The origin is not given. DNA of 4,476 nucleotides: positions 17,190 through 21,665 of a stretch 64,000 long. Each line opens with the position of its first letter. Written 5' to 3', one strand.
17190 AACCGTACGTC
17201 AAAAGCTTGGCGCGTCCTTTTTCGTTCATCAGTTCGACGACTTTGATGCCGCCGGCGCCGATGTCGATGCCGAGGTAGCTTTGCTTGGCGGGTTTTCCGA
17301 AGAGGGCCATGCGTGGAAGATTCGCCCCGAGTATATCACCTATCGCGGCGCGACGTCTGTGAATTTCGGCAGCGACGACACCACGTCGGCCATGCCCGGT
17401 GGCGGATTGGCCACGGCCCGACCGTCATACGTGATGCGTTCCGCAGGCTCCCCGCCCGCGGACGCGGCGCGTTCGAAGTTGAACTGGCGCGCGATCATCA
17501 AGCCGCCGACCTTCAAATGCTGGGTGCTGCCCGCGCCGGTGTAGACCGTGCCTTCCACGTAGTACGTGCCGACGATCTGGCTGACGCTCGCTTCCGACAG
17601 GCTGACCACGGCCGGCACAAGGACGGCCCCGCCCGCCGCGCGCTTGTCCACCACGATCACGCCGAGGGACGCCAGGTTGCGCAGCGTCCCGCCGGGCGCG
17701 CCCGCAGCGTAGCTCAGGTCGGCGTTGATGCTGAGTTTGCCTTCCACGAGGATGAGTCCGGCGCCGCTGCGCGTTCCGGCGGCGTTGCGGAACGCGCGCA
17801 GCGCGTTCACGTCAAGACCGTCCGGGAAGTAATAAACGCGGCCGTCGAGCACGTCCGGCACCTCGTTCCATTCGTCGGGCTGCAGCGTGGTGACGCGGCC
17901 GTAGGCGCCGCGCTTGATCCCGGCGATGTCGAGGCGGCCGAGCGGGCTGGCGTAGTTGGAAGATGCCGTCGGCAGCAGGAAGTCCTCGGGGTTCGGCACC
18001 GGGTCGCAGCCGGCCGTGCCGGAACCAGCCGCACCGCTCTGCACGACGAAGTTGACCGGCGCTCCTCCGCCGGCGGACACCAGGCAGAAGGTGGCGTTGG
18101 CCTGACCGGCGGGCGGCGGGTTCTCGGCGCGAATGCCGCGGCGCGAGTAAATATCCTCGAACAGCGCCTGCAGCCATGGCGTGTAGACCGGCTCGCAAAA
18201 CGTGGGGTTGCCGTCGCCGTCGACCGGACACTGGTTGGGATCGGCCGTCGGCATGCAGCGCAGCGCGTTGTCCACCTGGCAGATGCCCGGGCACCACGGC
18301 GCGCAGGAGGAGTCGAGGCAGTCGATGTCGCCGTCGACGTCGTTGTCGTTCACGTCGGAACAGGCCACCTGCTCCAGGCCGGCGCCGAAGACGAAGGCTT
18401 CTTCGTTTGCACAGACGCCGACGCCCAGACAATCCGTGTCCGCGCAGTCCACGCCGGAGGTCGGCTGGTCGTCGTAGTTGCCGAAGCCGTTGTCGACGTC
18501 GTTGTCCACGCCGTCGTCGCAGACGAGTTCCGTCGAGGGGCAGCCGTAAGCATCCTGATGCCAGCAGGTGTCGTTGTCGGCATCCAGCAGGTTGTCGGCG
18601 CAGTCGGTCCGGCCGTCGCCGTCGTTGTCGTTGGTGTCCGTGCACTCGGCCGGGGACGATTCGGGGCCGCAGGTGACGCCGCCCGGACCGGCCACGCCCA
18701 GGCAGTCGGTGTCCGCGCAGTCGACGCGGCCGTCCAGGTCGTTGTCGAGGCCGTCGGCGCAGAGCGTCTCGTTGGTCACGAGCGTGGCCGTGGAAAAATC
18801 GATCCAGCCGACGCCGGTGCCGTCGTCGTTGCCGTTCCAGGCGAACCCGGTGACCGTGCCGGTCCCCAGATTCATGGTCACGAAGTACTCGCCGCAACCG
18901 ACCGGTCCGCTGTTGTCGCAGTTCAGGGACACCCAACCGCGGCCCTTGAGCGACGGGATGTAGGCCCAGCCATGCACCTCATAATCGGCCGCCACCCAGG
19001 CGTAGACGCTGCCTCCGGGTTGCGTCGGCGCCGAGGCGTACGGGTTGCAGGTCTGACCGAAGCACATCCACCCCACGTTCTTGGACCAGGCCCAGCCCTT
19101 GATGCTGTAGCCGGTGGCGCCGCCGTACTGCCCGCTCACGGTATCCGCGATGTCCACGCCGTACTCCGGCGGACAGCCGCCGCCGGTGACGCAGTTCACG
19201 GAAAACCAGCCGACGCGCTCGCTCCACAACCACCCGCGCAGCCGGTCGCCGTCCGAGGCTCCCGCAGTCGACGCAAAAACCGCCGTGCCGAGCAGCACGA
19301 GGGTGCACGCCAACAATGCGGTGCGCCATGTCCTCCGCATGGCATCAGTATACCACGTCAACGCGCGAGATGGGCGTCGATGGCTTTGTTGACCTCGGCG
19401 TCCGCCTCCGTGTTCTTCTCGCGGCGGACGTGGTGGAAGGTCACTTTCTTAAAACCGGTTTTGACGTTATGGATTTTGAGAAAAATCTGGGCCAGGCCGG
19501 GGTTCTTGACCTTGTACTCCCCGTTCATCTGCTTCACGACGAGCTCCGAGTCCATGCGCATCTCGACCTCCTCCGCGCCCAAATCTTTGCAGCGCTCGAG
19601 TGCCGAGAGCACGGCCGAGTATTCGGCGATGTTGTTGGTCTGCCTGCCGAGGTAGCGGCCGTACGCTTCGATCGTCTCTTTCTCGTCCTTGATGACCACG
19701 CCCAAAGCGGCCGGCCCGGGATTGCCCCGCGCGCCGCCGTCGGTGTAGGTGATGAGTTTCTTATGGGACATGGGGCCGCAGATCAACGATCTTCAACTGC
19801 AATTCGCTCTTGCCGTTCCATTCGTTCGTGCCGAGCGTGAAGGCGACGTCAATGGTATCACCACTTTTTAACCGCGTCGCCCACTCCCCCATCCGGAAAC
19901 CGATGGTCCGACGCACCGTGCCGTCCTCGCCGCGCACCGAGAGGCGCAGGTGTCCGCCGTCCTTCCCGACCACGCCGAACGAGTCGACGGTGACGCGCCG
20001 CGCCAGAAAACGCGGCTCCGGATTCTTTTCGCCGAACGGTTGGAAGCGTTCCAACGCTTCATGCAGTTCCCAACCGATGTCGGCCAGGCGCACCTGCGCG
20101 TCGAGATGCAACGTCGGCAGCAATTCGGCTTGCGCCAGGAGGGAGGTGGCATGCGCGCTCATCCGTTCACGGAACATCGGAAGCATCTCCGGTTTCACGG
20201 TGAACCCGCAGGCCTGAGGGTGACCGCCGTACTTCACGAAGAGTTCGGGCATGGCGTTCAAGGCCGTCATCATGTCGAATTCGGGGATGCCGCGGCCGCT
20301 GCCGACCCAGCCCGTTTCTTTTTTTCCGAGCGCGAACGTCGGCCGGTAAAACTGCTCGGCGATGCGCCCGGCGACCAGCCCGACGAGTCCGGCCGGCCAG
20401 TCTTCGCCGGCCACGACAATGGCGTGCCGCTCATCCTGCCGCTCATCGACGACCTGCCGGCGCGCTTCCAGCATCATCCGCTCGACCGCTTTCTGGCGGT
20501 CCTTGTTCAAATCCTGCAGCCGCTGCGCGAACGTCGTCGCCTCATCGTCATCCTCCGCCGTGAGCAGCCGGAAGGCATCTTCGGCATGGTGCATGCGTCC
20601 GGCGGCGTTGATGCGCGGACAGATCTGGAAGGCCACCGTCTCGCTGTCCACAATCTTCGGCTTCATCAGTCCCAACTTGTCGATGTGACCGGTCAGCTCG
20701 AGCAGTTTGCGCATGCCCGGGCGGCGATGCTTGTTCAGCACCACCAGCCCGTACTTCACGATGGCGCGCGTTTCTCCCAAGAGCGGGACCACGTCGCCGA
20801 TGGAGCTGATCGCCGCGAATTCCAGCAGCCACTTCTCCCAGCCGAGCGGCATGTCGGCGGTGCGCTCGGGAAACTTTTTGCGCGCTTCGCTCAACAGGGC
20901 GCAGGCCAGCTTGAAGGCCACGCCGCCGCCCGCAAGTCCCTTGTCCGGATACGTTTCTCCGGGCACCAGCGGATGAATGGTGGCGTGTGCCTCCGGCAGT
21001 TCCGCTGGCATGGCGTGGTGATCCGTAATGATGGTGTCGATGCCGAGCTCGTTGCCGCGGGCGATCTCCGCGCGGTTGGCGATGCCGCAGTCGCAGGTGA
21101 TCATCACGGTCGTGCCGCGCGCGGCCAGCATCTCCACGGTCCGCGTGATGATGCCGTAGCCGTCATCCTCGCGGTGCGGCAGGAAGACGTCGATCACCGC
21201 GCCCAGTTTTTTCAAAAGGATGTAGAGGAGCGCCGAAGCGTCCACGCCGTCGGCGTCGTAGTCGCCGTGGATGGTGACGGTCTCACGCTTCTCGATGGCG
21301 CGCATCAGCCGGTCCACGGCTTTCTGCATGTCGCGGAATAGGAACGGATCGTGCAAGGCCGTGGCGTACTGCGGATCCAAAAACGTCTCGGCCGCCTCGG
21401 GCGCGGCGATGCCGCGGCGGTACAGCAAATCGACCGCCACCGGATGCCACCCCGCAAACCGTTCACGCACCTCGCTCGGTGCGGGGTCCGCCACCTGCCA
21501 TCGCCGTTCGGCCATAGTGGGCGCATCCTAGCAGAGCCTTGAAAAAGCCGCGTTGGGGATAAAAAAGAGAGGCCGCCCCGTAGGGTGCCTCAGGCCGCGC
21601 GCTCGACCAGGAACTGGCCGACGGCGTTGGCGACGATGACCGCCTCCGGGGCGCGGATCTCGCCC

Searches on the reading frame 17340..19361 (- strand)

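Call 33: search_protein_families(library=ncbifam, max_evalue=0.00001, proteins=[window:17340-19361:-])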
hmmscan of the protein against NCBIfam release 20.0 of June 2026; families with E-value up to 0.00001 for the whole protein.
window:17340-19361:- (673 aa): 1 family
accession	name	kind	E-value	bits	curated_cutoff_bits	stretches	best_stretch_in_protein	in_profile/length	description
NF033662.1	acid_disulf_rpt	repeat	1.7e-18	66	41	1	197-223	3-29/32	acidic double-disulfide repeat-containing protein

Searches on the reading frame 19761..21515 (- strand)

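Call 33: search_protein_families(library=ncbifam, max_evalue=0.00001, proteins=[window:19761-21515:-])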
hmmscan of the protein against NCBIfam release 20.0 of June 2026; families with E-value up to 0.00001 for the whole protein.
window:19761-21515:- (584 aa): 3 families
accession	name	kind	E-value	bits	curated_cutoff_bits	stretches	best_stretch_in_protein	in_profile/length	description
TIGR00644.1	recJ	equivalog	2.5e-150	501.4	396.9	1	26-578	4-545/546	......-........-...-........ exonuclease RecJ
NF008290.0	PRK11070.1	equivalog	4.1e-77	260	900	1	59-581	53-576/577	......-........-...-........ exonuclease RecJ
NF053576.1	RecJ_archaeal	equivalog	1.1e-16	60.7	360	1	70-241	4-149/452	RecJ family nuclease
